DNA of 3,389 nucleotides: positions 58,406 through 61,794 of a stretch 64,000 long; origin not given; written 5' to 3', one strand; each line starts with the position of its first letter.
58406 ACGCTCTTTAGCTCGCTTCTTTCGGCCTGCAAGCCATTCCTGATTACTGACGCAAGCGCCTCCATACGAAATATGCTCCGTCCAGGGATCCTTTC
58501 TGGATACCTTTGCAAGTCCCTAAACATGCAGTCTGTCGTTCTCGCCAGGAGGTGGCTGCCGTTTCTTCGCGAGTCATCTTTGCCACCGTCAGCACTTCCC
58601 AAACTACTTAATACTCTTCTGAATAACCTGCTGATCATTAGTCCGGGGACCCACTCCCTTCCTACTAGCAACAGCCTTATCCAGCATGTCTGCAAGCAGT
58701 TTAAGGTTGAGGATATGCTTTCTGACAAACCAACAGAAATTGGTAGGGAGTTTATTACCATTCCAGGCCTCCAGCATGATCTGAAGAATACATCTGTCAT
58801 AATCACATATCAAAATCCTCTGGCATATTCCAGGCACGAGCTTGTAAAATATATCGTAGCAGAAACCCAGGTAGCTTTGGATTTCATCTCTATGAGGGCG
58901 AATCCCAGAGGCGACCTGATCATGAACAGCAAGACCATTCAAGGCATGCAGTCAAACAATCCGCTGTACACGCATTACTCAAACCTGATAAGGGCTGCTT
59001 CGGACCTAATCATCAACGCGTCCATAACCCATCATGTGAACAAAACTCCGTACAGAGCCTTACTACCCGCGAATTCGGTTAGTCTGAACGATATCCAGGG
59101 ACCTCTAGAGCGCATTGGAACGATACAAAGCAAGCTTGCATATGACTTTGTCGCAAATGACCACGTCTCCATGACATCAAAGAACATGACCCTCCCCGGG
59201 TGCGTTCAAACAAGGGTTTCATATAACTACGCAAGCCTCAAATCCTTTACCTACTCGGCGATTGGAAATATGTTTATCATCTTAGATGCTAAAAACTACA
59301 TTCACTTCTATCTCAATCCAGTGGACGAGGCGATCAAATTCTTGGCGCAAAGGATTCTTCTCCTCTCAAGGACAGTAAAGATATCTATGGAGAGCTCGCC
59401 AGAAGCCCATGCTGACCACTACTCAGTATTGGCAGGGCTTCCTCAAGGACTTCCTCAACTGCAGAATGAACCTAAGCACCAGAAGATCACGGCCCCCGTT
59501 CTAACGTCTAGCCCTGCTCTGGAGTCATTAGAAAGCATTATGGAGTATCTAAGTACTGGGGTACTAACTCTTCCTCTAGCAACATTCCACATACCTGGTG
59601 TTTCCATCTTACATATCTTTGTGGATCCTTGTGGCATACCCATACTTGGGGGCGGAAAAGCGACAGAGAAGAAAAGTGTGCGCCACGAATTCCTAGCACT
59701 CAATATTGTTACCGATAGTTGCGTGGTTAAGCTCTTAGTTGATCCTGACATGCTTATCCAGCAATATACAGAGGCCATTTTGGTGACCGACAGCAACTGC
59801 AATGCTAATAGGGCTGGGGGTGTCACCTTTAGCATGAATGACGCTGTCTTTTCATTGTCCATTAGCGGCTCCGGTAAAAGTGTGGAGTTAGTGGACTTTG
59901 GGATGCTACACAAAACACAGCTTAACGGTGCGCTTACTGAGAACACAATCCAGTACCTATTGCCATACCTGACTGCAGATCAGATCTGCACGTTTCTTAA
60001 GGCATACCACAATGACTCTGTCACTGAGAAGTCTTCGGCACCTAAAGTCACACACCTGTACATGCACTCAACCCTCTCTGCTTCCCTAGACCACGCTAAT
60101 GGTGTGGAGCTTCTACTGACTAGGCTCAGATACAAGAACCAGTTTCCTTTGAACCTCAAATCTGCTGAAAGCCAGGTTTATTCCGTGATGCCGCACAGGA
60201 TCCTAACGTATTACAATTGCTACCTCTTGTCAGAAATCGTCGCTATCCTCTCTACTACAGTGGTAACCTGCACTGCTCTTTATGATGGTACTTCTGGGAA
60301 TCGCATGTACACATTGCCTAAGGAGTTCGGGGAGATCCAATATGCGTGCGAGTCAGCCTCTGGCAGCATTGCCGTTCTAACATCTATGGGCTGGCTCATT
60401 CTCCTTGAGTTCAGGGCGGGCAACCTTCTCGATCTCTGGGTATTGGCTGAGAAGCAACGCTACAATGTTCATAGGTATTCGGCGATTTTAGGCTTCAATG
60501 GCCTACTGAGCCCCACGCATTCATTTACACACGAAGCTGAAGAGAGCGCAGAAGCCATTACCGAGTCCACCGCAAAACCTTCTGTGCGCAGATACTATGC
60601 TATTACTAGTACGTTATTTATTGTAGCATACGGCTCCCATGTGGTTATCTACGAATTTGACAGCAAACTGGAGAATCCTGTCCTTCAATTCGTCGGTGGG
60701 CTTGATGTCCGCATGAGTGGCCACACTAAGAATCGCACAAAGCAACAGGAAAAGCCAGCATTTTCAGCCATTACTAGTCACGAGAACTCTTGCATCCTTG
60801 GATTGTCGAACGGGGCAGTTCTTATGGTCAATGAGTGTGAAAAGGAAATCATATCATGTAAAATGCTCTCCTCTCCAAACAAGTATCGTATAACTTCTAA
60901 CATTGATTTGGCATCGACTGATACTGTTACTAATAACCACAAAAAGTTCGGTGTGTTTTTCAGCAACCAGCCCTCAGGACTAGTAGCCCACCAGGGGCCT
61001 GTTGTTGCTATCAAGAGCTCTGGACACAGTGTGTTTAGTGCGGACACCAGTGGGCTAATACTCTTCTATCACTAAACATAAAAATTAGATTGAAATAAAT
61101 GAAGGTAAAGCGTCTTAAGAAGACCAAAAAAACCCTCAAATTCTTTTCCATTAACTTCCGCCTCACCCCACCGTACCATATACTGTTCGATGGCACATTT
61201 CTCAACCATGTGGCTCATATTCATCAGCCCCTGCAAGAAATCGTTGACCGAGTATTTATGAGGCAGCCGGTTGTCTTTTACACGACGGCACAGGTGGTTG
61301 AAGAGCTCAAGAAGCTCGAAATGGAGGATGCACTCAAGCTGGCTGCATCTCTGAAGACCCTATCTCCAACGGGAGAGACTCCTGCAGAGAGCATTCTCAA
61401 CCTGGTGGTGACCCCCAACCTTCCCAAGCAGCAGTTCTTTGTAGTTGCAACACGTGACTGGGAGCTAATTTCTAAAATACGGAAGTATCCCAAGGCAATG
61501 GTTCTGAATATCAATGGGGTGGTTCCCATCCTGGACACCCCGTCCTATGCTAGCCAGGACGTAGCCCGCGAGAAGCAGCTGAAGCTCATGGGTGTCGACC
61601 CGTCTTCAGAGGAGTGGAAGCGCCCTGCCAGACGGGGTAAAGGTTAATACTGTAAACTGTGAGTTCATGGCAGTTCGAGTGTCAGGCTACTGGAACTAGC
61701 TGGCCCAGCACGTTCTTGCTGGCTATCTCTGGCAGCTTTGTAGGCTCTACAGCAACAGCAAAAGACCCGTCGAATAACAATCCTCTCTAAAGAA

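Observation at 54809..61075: VPS15 orthologue that is about 40% longer than usual and retains the myristoylation signal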

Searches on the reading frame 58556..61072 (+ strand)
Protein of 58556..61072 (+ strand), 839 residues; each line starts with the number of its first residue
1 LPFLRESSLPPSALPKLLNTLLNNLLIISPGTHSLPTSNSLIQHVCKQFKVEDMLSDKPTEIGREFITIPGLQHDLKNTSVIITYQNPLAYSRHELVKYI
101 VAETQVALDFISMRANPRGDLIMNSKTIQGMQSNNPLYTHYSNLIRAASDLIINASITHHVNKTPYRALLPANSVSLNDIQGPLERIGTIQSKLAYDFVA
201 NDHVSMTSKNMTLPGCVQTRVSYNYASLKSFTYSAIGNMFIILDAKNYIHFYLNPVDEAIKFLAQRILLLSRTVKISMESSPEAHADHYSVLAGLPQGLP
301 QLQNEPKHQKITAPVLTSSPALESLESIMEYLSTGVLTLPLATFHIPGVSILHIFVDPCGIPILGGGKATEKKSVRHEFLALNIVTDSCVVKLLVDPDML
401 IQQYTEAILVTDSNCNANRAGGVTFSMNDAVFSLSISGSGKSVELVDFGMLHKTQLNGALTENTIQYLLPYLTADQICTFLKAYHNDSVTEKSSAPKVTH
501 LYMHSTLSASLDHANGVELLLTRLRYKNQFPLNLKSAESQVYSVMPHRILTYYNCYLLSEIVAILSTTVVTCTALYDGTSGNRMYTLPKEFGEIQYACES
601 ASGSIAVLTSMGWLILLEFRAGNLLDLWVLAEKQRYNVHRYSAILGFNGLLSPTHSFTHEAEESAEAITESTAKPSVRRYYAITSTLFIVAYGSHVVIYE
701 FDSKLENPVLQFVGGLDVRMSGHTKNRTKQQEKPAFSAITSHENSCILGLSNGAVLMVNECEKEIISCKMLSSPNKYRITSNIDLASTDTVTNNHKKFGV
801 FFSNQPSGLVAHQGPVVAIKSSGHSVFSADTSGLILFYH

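Call 26: predict_structure(alignment_id=A3)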
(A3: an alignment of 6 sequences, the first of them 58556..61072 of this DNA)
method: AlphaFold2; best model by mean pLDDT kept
length: 839 residues; sequences in the alignment: 6
mean_pLDDT: 39.5   pTM: 0.32
mean pLDDT of the five models: 39.5, 37.7, 34.3, 33.9, 28.1
residues with pLDDT >= 90: 0; 70-90: 70; 50-70: 154; < 50: 615
segments of 3 or more residues with pLDDT < 50: 1-232, 254-344, 358-378, 402-557, 622-626, 641-677, 720-733, 760-810
pLDDT, mean of each block of 10 residues (from residue 1): 32 39 32 30 33 25 23 23 22 30 27 29 28 31 38 40 38 34 31 25 24 23 33 51 55 43 37 27 29 30 26 25 29 32 51 51 30 35 55 52 40 23 24 26 24 28 31 36 32 22 23 23 24 22 24 45 73 78 82 81 79 81 55 76 41 23 22 40 70 66 59 57 32 57 65 61 38 28 21 23 32 64 63 63
secondary structure, 60 per line:
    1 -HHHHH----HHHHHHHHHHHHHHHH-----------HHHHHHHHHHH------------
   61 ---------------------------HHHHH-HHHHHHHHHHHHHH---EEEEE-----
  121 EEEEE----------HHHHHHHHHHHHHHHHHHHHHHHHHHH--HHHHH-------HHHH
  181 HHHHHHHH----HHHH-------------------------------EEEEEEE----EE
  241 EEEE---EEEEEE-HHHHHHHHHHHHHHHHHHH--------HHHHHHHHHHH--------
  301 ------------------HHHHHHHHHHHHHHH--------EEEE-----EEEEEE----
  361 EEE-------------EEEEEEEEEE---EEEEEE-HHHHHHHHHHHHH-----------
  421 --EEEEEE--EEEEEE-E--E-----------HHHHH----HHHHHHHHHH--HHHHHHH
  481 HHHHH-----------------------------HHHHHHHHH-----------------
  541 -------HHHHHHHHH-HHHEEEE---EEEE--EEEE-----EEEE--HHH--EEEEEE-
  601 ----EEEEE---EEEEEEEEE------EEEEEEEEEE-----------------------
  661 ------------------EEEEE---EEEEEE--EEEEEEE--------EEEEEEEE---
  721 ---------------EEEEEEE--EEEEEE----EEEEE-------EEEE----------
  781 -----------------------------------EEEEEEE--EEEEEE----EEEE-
elements in order (helices of 4 or more, strands of 3 or more residues): H2-6 H11-26 H38-48 H88-92 H94-107 E111-115 E121-125 H136-162 H165-169 H177-188 H193-196 E228-234 E239-244 E248-253 H255-273 H282-292 H319-333 E342-345 E351-356 E361-363 E377-386 E390-395 H397-409 E423-428 E431-436 H453-457 H462-471 H474-485 H515-523 H548-556 E561-564 E568-571 E574-577 E583-586 E594-599 E605-609 E613-621 E628-637 E679-683 E687-692 E695-701 E710-717 E736-742 E745-750 E755-759 E767-770 E816-822 E825-830 E835-838

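Call 29: fold_search(model_id=the predicted structure, library=pdb)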
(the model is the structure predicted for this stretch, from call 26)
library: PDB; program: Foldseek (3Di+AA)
matches with E <= 10: 1243; with E <= 0.001: 206
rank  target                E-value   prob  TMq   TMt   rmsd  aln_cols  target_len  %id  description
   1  3f3p_F                3.2e-06  1.00  0.16  0.37   8.8       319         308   12  Crystal structure of the nucleoporin pair Nup85-Seh1, space group P21212 (released 2009-04-07)
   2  6lqs_A4               5.7e-06  1.00  0.16  0.19   6.3       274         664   11  Cryo-EM structure of 90S small subunit preribosomes in transition states (State D) (released 2020-09-16)
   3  5i2t                  1.0e-05  1.00  0.14  0.18  13.1       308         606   10  Domain characterization of the WD protein Pwp2 and their relevance in ribosome biogenesis (released 2017-06-21)
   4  9n73_LQ               1.3e-05  1.00  0.17  0.18  26.5       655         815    9  SSU processome maturation and disassembly, State G (released 2025-10-29)
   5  7mge_A                1.5e-05  1.00  0.16  0.32  10.1       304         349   10  Structure of C9orf72:SMCR8:WDR41 in complex with ARF1 (released 2021-06-23)
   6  9g33_UD               1.5e-05  1.00  0.15  0.18  10.1       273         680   12  Stalled 90S - Utp23-Krr1-deltaC3 (released 2025-06-18)
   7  6ttu_T                1.7e-05  1.00  0.16  0.29  10.1       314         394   10  Ubiquitin Ligation to substrate by a cullin-RING E3 ligase at 3.7A resolution: NEDD8-CUL1-RBX1 N98R-SKP1-monomeric b-T (released 2020-02-12)
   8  9h5k_H                2.0e-05  1.00  0.13  0.30  14.1       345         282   13  Cryo-EM structure of the SEAC-EGOC supercomplex (released 2025-11-05)
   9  6lk8_d                2.1e-05  1.00  0.16  0.37   8.2       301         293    9  Structure of Xenopus laevis Cytoplasmic Ring subunit. (released 2021-07-21)
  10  5dfz_B                3.3e-05  1.00  0.16  0.12  28.4       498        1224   10  Structure of Vps34 complex II from S. cerevisiae. (released 2015-10-07)
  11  8bbg_A                3.5e-05  1.00  0.12  0.08  13.6       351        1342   10  Structure of the IFT-A complex; anterograde IFT-A train model (released 2022-12-21)
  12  9sob_O                3.7e-05  1.00  0.16  0.35  13.0       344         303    9  Structural Model of the Nuclear Pore Complex in Arabidopsis thaliana (released 2025-11-05)
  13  7mq8_LR               3.7e-05  0.99  0.09  0.10  20.9       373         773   12  Cryo-EM structure of the human SSU processome, state pre-A1 (released 2021-09-22)
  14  7d4i_B1               3.9e-05  1.00  0.14  0.14  12.0       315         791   10  Cryo-EM structure of 90S small ribosomal precursors complex with the DEAH-box RNA helicase Dhr1 (State F) (released 2021-10-06)
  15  6lqs_B1               4.1e-05  1.00  0.14  0.14  15.4       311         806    9  Cryo-EM structure of 90S small subunit preribosomes in transition states (State D) (released 2020-09-16)
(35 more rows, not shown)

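Call 30: search_solved_structures(query=A3, max_evalue=10, show_alignments=2)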
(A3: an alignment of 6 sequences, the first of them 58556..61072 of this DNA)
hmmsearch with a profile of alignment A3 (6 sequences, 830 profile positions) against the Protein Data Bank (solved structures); distinct sequences matched with E-value up to 10: 0.

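Call 32: search_protein_families(library=pfam, alignment_id=A3, max_evalue=10)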
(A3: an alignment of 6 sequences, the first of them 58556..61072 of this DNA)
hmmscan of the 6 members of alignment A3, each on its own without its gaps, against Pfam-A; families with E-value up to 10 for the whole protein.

A. member 1, window:58556-61072:+ (839 aa): 0 families

B. families by the number of members that match (of 6 scanned): 2 families
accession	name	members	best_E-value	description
PF13570.13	Beta-prop_ACSF4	1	0.0038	Beta-alanine-activating enzyme, beta-propeller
PF24854.1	DUF7728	1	0.13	Domain of unknown function (DUF7728)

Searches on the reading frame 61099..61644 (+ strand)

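Call 55: search_protein_families(library=pfam, proteins=[window:61099-61644:+], max_evalue=0.001)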
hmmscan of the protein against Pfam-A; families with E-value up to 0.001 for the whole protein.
window:61099-61644:+ (182 aa): 1 family
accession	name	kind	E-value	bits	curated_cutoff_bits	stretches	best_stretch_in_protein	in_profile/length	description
PF04900.18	Fcf1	-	1.7e-06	28.7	21.4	1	55-146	4-98/99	Fcf1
